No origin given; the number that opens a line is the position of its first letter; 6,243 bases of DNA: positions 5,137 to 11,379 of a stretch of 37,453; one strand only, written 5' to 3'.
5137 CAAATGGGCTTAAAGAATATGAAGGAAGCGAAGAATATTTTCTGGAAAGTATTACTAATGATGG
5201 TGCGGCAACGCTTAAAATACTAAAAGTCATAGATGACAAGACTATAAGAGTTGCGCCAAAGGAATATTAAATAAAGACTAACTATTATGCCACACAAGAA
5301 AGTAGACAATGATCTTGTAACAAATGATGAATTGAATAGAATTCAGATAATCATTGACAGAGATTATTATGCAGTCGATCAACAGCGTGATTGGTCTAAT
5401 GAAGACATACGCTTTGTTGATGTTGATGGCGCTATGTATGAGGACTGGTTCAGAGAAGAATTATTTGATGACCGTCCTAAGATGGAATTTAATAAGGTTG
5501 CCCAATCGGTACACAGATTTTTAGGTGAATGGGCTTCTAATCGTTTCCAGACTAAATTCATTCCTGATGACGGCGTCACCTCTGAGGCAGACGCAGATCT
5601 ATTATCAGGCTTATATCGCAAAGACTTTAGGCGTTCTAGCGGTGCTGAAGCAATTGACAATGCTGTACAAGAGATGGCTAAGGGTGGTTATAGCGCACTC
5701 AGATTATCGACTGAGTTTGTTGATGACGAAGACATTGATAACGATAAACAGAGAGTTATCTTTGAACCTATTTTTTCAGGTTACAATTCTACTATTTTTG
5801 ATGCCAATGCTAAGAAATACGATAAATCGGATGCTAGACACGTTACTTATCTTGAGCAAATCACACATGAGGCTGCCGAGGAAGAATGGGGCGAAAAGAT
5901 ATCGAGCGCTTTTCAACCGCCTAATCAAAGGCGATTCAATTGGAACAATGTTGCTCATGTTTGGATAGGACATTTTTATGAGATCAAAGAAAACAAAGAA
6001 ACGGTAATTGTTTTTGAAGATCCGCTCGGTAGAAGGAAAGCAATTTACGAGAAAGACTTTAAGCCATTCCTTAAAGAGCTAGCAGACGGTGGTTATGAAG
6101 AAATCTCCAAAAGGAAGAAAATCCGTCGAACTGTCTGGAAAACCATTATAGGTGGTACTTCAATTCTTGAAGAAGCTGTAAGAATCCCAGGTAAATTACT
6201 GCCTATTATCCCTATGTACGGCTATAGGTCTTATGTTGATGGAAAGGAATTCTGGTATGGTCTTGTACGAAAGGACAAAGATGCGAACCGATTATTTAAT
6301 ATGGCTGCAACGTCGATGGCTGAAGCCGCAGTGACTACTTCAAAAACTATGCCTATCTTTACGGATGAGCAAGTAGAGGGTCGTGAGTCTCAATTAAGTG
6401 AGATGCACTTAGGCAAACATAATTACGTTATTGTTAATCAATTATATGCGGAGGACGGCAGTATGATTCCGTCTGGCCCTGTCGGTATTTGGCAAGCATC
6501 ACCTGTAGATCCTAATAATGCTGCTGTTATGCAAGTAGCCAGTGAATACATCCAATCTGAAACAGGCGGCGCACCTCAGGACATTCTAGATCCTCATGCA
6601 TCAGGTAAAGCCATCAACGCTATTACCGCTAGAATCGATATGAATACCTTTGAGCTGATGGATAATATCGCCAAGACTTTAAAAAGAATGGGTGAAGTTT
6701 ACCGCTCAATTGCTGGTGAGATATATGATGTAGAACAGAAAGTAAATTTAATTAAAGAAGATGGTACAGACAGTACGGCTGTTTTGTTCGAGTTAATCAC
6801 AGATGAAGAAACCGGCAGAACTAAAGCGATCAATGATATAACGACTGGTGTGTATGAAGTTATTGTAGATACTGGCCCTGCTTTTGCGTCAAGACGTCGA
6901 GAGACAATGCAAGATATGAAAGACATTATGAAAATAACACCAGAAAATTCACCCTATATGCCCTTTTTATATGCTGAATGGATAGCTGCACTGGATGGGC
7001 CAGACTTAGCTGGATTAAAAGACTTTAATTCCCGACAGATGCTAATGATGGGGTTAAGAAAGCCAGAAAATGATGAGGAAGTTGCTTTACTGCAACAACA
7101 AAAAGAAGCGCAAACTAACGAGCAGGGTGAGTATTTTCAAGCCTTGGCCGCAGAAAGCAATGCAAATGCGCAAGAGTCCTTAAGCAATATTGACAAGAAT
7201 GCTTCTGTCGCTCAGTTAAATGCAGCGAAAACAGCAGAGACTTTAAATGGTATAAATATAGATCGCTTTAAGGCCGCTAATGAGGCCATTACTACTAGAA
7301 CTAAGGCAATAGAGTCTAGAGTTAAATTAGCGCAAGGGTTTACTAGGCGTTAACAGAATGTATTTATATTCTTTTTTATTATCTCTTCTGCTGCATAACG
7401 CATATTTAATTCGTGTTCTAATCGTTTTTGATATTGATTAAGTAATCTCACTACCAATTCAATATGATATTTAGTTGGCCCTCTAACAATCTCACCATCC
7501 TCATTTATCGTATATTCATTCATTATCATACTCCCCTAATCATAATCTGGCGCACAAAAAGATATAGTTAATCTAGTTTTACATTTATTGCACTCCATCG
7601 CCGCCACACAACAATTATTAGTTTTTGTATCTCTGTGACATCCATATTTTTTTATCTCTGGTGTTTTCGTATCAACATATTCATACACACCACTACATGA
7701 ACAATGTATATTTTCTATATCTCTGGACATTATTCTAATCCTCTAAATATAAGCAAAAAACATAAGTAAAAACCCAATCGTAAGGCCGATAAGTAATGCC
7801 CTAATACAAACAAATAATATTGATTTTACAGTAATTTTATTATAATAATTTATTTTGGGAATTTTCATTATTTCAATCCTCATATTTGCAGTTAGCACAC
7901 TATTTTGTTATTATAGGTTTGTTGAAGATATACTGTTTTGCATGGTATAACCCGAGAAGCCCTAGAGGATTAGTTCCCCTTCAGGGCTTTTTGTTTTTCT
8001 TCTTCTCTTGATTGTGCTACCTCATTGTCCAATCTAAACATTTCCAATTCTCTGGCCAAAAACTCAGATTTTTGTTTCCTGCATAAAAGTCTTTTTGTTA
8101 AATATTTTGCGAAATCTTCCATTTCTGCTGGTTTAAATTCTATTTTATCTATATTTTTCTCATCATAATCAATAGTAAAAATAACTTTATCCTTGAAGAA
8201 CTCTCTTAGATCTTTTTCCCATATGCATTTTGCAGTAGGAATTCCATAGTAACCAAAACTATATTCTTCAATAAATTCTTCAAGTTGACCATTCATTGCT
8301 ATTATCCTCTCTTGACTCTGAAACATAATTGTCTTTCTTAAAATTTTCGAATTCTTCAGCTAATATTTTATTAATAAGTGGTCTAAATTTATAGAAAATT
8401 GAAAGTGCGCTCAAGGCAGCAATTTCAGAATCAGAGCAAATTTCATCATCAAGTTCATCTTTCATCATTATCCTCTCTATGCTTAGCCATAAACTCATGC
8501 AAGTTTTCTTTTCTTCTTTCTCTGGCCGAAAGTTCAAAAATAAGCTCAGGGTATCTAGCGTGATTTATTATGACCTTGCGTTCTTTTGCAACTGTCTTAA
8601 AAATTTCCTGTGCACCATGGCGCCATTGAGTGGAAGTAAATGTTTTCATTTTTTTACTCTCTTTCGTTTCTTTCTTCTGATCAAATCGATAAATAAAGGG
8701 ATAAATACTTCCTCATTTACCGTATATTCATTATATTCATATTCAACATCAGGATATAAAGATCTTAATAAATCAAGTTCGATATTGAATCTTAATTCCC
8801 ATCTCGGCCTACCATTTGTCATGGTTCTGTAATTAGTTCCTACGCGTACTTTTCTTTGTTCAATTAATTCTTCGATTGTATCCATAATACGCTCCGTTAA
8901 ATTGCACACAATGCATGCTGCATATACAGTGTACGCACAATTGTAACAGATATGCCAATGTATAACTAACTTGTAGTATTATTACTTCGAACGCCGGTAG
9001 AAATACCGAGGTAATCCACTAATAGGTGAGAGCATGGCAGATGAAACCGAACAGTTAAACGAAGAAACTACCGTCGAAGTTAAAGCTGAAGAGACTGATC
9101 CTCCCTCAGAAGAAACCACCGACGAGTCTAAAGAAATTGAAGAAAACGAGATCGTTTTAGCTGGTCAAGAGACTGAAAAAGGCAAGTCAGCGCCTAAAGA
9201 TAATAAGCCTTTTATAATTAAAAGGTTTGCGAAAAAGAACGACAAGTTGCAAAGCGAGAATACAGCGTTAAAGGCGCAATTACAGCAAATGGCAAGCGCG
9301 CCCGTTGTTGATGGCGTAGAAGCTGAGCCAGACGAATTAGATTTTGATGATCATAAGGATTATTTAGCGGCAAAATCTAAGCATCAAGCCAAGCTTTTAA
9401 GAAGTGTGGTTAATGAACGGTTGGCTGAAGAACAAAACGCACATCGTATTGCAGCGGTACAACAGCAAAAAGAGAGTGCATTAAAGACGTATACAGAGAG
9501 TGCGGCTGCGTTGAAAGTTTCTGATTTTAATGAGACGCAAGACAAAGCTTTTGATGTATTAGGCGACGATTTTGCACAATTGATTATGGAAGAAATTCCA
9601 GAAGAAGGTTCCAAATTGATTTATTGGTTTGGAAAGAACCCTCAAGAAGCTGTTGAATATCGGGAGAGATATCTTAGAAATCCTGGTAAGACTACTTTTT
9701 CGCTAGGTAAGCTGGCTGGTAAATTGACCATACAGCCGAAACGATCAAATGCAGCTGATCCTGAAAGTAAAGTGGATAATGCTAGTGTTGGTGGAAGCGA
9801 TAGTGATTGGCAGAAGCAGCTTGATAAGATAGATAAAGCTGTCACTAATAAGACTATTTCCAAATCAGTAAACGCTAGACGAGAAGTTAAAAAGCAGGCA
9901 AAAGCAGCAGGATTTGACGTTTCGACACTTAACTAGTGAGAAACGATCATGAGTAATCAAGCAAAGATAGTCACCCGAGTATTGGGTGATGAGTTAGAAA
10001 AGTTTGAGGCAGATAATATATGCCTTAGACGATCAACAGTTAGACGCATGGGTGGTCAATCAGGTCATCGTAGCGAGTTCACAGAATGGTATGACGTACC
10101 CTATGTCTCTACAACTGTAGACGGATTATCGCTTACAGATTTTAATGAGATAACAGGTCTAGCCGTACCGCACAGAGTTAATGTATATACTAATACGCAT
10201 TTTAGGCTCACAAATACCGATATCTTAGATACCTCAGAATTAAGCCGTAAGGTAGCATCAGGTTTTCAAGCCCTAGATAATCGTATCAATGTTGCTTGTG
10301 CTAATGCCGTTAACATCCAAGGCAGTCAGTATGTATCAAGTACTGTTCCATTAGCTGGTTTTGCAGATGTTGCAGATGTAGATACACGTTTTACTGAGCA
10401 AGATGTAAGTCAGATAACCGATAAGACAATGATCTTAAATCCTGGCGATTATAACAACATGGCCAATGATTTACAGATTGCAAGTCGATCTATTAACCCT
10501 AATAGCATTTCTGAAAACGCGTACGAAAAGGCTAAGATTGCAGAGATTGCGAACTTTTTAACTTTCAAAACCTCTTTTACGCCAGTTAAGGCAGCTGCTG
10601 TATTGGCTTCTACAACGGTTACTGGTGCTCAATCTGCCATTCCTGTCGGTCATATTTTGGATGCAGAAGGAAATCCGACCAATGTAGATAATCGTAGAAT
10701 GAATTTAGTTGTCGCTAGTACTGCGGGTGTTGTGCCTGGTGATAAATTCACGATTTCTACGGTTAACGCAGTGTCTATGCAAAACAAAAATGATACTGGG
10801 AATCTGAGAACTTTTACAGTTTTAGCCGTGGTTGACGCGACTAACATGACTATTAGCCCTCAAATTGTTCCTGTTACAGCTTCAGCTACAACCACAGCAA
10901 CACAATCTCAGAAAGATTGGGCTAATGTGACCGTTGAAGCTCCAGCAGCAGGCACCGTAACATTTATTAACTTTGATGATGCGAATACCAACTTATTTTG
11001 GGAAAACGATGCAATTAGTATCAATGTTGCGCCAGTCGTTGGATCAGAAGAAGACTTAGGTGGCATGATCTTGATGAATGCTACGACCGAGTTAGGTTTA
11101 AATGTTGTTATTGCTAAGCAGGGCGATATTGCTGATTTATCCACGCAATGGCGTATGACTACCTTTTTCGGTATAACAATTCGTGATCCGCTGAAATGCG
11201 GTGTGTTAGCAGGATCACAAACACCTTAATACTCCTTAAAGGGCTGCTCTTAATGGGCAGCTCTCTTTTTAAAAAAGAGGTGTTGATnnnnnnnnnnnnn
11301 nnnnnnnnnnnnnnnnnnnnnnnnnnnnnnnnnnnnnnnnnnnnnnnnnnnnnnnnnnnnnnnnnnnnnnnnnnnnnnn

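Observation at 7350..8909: Seven-gene antisense cassette of tiny ORFs inserted between portal and scaffold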

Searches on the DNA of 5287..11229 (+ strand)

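Call 6: search_dna_similar(query=window:5287-11229:+, collection=phages, mode=near, max_rows=30)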
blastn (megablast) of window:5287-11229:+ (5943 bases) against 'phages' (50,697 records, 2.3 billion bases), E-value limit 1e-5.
No match.

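Call 7: search_dna_similar(query=window:7300-9040:+, collection=phages, mode=distant, max_rows=30)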
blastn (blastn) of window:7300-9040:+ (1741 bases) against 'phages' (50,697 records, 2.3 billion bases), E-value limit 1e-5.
No match.

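Call 116: search_rna_families(source=window, start=6900, end=9400, threshold=evalue, max_evalue=1)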
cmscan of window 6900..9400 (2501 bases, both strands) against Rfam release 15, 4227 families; matches with E-value up to 1: 1.
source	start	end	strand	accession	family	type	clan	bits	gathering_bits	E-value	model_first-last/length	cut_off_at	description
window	7881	8003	+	RF00121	MicC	Gene; sRNA;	-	27.2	90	0.31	1-123/123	no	MicC RNA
